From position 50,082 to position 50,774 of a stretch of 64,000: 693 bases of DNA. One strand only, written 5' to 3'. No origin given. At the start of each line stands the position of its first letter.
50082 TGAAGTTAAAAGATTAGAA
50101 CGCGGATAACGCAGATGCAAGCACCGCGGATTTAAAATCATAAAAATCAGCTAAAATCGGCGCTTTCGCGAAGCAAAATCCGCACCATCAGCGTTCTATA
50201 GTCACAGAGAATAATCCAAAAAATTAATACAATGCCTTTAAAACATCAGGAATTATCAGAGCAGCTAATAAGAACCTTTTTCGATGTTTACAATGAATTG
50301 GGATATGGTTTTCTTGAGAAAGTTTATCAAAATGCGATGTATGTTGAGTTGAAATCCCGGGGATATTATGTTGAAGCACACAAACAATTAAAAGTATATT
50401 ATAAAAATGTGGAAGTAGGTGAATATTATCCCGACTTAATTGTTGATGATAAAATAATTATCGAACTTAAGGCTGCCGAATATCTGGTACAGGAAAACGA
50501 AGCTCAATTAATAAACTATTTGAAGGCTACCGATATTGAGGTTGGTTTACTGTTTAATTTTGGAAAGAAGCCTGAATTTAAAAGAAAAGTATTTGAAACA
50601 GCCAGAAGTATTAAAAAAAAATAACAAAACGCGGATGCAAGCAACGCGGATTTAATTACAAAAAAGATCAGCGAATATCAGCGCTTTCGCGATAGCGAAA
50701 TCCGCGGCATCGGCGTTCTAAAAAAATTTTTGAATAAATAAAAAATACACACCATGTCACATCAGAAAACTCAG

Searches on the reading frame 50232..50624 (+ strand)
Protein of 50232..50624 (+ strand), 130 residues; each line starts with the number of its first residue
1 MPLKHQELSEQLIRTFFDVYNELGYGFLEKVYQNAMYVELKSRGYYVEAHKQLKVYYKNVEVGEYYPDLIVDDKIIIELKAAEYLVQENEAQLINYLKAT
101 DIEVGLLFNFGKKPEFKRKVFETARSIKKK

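Call 64: search_protein_families(library=pfam, proteins=[window:50232-50624:+], max_evalue=0.001)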
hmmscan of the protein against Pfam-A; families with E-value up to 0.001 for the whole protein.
window:50232-50624:+ (130 aa): 1 family
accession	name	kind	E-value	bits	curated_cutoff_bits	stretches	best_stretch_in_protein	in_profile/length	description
PF13366.12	PDDEXK_3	-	3.6e-40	137.4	22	1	7-118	2-116/117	PD-(D/E)XK nuclease superfamily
